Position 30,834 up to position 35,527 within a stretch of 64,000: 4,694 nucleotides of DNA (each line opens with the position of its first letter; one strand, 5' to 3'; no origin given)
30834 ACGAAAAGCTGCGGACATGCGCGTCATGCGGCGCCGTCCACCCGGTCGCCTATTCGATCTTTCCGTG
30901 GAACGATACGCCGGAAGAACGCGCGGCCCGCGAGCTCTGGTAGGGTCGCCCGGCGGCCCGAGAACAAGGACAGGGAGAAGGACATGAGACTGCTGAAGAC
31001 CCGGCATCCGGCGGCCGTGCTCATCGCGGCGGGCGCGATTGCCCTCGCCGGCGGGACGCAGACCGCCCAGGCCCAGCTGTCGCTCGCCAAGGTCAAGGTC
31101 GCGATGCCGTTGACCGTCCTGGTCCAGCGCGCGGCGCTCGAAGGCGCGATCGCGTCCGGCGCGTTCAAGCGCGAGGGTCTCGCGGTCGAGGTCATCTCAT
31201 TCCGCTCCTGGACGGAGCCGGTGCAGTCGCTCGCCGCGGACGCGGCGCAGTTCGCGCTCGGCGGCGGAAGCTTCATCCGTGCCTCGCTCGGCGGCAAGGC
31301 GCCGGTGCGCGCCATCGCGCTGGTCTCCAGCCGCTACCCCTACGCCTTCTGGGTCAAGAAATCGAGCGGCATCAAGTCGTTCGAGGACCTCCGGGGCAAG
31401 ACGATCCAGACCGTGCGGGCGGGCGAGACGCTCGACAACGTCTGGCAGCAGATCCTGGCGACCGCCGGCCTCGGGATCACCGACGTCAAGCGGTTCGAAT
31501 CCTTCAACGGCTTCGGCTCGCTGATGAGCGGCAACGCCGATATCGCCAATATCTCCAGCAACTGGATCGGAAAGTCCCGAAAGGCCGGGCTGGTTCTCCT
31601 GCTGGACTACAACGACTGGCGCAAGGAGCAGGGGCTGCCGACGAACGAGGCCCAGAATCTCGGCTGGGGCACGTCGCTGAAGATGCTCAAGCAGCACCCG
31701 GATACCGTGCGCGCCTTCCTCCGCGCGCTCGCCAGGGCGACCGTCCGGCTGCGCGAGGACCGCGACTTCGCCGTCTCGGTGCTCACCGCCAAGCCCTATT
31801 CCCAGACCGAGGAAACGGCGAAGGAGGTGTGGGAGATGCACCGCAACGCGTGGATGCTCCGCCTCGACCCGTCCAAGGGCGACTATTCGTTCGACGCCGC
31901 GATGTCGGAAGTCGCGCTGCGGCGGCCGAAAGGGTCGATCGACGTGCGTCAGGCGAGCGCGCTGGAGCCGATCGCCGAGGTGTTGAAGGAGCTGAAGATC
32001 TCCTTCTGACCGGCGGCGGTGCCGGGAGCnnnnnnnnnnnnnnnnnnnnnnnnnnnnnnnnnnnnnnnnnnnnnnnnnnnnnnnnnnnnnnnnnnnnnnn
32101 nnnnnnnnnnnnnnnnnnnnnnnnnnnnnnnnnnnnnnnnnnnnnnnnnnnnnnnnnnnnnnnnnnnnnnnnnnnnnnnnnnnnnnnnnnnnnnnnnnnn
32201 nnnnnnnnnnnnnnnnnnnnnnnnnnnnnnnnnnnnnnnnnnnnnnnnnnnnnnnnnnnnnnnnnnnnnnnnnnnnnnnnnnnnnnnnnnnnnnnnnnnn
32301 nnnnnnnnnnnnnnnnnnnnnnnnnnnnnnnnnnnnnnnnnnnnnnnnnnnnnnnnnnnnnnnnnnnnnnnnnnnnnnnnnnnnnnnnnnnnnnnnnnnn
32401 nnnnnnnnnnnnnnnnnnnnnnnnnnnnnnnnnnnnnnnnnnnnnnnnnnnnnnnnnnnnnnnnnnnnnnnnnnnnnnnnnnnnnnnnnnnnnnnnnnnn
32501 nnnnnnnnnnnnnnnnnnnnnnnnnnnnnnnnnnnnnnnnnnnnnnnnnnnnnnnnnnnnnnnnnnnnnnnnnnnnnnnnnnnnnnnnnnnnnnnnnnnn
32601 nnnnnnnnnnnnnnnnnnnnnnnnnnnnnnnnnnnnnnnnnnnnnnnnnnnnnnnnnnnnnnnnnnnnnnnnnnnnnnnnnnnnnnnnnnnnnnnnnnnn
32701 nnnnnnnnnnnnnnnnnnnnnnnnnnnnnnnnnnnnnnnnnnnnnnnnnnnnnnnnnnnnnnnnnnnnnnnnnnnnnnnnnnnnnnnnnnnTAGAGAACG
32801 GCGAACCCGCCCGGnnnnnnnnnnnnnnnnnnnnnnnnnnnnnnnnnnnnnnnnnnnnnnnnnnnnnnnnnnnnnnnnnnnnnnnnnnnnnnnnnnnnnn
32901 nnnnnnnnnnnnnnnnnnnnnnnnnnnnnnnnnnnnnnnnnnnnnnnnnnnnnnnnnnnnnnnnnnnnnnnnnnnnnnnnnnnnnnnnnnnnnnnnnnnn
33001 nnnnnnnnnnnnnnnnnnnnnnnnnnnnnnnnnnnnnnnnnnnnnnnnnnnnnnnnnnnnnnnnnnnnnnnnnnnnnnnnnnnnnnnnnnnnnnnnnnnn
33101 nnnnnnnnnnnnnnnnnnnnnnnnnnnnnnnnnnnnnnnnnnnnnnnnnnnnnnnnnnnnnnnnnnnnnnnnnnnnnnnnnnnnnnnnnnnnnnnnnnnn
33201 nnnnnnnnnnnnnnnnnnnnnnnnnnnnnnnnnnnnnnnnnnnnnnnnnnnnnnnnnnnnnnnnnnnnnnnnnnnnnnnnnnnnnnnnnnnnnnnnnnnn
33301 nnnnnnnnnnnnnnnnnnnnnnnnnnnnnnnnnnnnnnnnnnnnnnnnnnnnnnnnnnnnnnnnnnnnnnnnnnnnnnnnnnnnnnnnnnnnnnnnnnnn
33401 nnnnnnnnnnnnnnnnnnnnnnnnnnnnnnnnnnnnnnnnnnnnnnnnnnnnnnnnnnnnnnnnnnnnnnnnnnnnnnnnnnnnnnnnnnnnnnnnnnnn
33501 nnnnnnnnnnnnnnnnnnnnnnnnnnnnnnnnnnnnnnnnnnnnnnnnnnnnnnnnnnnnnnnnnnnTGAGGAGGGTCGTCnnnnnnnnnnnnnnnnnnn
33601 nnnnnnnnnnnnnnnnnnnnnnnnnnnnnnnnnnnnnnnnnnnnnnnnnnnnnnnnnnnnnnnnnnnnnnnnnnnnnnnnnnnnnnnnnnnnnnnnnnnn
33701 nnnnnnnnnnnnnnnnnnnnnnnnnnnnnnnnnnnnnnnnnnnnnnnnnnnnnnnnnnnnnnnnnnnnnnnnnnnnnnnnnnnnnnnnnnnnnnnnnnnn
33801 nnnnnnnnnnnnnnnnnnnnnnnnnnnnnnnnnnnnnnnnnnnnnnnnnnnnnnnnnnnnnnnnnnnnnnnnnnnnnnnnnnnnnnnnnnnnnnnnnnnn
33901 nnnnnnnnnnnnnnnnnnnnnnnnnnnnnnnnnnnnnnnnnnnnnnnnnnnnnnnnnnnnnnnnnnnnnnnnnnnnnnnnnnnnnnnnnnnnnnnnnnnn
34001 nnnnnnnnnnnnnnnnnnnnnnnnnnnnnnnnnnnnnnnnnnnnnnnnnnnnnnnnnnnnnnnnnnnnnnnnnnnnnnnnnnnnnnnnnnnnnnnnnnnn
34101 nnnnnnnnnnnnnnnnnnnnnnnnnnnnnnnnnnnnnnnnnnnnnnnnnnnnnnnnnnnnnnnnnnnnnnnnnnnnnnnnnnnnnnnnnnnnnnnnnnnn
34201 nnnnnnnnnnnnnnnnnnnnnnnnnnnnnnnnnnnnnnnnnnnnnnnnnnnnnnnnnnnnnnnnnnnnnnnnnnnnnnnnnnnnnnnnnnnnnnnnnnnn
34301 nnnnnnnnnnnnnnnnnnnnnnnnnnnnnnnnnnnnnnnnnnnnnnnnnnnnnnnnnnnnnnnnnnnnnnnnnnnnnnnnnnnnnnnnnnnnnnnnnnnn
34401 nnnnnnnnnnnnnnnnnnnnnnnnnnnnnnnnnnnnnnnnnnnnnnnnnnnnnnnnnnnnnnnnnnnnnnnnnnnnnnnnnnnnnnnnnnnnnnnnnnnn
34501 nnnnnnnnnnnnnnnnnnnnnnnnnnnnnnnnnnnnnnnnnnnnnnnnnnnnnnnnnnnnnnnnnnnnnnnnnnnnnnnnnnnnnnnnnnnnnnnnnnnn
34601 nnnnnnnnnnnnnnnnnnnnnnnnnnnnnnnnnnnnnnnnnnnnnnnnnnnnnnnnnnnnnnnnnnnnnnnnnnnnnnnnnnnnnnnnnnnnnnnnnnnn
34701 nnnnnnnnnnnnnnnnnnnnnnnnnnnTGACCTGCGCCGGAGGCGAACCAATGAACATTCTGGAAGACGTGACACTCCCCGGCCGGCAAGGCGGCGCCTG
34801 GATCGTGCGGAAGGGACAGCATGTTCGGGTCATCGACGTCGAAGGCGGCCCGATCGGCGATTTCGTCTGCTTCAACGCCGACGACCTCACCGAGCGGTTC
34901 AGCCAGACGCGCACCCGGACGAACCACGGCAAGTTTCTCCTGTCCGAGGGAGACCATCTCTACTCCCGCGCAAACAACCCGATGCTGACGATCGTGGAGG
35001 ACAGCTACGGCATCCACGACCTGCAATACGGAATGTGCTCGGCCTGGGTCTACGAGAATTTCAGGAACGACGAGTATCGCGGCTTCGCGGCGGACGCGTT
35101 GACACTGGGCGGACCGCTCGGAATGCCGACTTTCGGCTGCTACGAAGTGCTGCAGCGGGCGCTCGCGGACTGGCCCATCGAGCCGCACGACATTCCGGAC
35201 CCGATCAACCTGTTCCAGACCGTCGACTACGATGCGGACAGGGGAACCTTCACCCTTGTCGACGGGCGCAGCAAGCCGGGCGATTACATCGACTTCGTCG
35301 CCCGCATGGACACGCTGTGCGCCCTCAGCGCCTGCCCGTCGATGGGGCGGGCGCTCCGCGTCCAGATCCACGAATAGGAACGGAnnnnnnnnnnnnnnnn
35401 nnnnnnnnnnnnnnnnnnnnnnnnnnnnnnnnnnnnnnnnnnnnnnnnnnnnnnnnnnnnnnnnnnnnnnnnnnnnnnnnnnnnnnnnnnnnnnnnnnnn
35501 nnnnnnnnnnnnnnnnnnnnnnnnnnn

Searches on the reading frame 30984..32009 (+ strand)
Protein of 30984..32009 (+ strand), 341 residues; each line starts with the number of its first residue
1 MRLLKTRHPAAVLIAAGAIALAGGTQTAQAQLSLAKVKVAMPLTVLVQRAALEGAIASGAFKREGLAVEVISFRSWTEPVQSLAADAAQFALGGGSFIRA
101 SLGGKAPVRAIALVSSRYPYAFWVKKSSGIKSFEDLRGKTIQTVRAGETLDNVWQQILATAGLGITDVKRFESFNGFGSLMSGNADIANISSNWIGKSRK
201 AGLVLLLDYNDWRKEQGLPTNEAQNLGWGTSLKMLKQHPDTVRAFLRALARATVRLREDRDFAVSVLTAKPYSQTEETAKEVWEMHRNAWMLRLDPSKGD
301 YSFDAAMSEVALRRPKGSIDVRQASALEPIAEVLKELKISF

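Call 22: search_protein_families(library=pfam, proteins=[window:30984-32009:+], max_evalue=0.001)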
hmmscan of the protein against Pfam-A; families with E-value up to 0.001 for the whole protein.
window:30984-32009:+ (341 aa): 5 families
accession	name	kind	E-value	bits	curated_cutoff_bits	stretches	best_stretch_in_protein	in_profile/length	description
PF09084.16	NMT1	-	7.8e-25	88.5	20.5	1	55-254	10-207/216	NMT1/THI5 like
PF12974.12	Phosphonate-bd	-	6.5e-06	26.1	27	1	65-169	28-137/242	ABC transporter, phosphonate, periplasmic substrate-binding protein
PF16868.10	NMT1_3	-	1.8e-05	25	27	1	106-176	80-152/289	NMT1-like family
PF13379.11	NMT1_2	-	4.2e-05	23.9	24.7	0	44-113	13-84/252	NMT1-like family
PF04069.17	OpuAC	-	0.00027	21.1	21.2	0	147-214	13-68/257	Substrate binding domain of ABC-type glycine betaine transport system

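Call 67: search_protein_families(library=ncbifam, proteins=[window:30984-32009:+], max_evalue=0.001)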
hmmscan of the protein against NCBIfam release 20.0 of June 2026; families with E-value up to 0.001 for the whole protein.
window:30984-32009:+ (341 aa): 2 families
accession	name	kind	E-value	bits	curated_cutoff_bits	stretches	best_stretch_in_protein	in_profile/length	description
TIGR01728.1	SsuA_fam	subfamily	1.7e-16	60.3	163.5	1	58-281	20-241/290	aliphatic sulfonate ABC transporter substrate-binding protein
TIGR02122.1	TRAP_TAXI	subfamily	3.9e-10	39.1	84.35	1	54-179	48-184/320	TAXI family TRAP transporter solute-binding subunit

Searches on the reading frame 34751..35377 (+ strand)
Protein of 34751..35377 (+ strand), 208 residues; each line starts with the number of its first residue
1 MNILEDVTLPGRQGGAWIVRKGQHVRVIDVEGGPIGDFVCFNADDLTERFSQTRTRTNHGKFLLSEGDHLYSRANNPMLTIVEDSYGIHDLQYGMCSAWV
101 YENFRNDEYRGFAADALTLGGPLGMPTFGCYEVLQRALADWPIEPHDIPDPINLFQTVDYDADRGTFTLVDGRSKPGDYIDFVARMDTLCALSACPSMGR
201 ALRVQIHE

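Call 54: search_protein_families(library=pfam, proteins=[window:34751-35377:+], max_evalue=5)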
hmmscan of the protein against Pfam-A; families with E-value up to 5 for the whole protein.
window:34751-35377:+ (208 aa): 1 family
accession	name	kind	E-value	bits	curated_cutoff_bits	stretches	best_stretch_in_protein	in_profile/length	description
PF09347.15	DUF1989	-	2.3e-46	158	27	1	8-189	2-168/168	Domain of unknown function (DUF1989)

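Call 67: search_protein_families(library=ncbifam, proteins=[window:34751-35377:+], max_evalue=0.001)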
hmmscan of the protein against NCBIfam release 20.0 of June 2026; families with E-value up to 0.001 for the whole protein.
window:34751-35377:+ (208 aa): 3 families
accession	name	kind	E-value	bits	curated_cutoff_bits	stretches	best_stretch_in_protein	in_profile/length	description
TIGR03424.1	urea_degr_1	equivalog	5.5e-31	107.7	284.7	2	3-98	2-97/198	urea amidolyase associated protein UAAP2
TIGR03425.1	urea_degr_2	hypoth_equivalog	3.5e-23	82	205.95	1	8-196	6-184/233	urea amidolyase associated protein UAAP1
NF053776.1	TmaoDeMthMsil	equivalog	4.4e-19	68.5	1100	1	4-197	164-344/763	trimethylamine N-oxide demethylase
